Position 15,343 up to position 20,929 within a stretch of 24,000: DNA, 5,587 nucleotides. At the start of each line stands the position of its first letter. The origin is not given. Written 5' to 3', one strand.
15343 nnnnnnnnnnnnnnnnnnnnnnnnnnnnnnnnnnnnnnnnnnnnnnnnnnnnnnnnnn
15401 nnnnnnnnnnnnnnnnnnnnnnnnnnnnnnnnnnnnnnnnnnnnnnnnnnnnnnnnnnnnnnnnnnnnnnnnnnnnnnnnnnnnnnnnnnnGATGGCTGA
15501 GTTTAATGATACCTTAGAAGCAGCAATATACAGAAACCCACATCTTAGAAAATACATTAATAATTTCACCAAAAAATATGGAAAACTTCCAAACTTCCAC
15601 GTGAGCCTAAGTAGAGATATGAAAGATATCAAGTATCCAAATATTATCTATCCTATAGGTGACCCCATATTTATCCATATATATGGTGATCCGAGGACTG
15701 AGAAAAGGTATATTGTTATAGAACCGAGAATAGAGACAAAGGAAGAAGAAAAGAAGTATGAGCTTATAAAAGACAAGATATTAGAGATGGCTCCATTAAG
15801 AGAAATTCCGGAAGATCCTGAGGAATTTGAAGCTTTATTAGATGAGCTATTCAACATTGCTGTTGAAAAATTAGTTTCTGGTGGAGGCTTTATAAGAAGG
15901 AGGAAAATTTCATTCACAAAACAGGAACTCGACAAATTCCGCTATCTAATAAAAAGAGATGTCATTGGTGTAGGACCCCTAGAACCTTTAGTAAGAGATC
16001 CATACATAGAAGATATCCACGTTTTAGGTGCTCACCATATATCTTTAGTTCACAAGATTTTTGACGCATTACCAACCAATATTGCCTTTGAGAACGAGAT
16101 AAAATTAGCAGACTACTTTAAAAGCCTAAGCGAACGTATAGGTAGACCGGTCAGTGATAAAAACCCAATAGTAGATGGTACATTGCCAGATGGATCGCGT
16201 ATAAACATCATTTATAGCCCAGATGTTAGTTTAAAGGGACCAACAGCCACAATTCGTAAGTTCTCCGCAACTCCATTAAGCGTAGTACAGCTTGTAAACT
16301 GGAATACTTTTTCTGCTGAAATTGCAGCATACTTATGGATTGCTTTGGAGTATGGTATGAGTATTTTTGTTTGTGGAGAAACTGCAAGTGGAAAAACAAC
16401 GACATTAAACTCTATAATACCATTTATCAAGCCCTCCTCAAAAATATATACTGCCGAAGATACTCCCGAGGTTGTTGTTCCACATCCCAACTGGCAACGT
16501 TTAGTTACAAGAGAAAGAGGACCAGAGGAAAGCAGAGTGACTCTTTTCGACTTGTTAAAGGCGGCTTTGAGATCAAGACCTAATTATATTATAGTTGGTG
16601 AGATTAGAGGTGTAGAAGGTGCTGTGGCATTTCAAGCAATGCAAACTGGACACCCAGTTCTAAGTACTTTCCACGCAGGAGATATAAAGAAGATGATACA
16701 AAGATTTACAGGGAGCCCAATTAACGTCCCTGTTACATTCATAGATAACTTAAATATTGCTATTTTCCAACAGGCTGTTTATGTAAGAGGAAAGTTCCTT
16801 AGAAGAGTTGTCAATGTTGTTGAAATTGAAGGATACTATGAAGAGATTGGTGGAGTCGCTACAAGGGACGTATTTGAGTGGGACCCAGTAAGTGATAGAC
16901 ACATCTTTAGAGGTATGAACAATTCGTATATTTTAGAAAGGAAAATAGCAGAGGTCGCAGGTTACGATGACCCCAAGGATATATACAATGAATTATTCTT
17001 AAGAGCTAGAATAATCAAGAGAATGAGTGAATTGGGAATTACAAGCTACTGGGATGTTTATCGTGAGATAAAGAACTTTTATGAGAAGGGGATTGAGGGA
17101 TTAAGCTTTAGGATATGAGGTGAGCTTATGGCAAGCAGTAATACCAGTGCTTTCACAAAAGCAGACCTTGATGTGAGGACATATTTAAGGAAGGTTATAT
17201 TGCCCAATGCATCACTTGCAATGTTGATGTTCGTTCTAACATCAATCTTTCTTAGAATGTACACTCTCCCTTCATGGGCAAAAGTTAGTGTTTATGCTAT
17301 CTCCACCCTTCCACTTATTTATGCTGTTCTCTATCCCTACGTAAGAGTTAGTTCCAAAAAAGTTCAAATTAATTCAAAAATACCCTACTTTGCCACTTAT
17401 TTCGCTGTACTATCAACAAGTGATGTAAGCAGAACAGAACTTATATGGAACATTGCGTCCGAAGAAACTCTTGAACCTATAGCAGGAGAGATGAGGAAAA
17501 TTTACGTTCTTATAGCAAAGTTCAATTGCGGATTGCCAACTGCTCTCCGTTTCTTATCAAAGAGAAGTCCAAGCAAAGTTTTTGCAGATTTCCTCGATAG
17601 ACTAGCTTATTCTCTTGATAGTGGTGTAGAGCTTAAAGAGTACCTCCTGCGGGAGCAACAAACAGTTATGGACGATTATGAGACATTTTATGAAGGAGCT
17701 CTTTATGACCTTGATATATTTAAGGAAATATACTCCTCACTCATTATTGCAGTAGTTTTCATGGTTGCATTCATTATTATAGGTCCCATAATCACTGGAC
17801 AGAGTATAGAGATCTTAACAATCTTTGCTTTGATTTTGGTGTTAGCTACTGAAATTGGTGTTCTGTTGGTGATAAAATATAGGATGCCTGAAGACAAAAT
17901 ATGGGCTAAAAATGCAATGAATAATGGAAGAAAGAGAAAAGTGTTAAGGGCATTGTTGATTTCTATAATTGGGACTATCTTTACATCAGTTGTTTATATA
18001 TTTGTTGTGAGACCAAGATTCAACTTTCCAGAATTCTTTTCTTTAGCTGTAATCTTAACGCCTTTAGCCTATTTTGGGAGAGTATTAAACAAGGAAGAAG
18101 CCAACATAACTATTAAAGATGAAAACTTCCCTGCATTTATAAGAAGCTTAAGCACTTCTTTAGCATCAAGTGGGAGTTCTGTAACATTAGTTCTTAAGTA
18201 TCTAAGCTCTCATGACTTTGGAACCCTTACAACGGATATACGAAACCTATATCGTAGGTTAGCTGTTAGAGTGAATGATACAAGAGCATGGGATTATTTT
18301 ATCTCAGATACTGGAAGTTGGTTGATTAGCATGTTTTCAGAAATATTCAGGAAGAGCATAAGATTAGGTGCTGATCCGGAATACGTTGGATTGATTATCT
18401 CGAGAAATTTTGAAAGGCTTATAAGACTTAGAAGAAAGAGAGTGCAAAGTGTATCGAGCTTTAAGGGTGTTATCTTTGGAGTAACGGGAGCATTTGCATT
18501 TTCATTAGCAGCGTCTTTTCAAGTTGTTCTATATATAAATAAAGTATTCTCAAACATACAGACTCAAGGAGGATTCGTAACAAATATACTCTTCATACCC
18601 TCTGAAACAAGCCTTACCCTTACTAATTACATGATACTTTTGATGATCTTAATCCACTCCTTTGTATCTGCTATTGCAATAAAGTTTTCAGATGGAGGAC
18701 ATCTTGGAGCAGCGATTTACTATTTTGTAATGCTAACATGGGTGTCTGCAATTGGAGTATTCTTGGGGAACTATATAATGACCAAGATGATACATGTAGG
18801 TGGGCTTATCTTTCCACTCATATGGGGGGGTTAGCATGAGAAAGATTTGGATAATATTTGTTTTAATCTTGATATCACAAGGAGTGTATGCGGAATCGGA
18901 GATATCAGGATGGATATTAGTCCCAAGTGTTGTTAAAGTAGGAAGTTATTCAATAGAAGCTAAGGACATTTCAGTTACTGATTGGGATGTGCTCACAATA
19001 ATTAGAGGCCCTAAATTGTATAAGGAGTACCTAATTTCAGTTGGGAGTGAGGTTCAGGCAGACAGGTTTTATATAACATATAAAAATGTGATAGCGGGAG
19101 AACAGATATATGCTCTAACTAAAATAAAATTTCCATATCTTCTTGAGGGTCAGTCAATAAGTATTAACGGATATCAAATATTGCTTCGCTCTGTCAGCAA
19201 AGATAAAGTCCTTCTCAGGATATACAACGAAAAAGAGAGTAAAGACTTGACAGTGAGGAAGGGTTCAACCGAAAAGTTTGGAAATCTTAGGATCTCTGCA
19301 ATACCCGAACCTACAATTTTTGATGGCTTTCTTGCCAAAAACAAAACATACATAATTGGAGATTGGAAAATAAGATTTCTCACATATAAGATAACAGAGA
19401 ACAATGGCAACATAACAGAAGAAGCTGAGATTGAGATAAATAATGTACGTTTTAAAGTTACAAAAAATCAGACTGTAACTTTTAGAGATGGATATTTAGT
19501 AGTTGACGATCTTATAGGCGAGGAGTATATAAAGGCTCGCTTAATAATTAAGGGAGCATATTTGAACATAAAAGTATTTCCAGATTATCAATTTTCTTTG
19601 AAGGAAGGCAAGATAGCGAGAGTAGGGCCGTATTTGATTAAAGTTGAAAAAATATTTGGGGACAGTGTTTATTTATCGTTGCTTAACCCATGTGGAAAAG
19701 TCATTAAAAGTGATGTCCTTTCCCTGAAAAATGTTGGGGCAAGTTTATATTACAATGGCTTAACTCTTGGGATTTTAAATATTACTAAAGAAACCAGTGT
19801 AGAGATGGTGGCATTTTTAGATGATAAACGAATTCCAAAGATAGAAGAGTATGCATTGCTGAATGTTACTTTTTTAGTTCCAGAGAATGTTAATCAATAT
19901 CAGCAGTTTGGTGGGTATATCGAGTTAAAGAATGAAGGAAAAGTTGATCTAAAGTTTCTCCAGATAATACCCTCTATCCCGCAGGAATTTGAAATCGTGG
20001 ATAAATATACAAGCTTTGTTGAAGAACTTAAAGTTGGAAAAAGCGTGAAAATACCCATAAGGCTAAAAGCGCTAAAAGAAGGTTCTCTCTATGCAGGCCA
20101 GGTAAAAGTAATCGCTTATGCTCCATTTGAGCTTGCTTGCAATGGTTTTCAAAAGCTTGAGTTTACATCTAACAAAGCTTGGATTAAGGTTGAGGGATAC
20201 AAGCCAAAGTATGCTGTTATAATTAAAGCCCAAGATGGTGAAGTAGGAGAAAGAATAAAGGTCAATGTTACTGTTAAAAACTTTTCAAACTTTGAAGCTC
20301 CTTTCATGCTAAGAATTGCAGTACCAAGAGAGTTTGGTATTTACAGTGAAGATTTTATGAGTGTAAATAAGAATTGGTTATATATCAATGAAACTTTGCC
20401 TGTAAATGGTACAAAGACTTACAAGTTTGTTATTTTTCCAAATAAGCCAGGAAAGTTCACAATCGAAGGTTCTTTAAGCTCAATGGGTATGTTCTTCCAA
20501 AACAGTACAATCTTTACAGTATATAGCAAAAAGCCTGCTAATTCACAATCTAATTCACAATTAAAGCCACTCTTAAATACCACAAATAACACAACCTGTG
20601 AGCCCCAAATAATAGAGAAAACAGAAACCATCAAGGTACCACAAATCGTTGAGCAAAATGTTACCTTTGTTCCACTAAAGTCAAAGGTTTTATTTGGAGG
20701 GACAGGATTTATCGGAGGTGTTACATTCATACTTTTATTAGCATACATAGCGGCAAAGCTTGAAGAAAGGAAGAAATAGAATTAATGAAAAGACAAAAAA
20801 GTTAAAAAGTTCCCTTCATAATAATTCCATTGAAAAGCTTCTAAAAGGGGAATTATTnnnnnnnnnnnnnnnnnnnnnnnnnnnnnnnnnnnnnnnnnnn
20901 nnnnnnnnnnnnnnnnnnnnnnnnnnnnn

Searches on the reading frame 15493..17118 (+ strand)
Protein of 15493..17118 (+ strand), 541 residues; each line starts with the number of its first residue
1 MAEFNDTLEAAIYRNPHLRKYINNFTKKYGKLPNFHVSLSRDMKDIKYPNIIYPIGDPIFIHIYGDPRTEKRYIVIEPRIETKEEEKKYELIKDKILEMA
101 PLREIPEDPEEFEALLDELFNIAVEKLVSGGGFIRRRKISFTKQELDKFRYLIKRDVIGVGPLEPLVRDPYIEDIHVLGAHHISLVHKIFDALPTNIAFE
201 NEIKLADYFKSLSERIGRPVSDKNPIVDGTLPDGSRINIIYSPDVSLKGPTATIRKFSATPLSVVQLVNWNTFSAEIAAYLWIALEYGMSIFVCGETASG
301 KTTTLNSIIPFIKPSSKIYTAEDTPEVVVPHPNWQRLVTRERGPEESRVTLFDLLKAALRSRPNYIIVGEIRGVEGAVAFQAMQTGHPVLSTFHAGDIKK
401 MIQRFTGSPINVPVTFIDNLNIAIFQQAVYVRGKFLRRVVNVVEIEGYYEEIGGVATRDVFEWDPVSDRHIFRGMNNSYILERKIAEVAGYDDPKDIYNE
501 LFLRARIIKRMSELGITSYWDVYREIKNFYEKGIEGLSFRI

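Call 47: search_protein_families(library=pfam, proteins=[window:15493-17118:+], max_evalue=0.001)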
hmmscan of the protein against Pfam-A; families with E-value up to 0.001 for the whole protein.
window:15493-17118:+ (541 aa): 1 family
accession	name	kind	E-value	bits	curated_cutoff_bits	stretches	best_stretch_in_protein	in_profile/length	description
PF00437.27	T2SSE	-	7e-36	124.1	24.9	1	161-406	6-256/370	Type II/IV secretion system protein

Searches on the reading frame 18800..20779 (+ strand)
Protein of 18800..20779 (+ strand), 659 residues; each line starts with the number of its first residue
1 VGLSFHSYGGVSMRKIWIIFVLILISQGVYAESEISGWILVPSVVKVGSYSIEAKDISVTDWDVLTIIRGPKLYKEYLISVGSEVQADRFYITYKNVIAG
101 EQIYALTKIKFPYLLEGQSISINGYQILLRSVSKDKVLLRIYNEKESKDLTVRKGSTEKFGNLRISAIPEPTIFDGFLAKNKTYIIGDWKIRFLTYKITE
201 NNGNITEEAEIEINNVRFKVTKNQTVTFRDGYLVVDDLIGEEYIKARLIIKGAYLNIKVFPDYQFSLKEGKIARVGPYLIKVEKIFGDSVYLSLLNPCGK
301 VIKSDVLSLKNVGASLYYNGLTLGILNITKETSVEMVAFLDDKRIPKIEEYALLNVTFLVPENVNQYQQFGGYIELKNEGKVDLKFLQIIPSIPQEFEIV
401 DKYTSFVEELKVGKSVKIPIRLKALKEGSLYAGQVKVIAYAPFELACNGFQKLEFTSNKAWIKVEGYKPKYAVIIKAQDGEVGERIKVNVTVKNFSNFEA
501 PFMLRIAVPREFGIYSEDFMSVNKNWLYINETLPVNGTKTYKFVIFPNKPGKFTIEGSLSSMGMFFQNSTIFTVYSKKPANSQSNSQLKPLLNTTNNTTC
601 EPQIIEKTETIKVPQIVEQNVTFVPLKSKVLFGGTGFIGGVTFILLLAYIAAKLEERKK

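Call 47: search_protein_families(library=pfam, proteins=[window:18800-20779:+], max_evalue=0.001)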
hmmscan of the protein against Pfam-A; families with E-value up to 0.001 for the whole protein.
window:18800-20779:+ (659 aa): 1 family
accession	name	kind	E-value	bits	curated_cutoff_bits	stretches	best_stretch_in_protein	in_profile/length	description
PF13584.12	BatD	-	3.4e-06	28.1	24.1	1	481-556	9-72/92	BatD DUF11 like domain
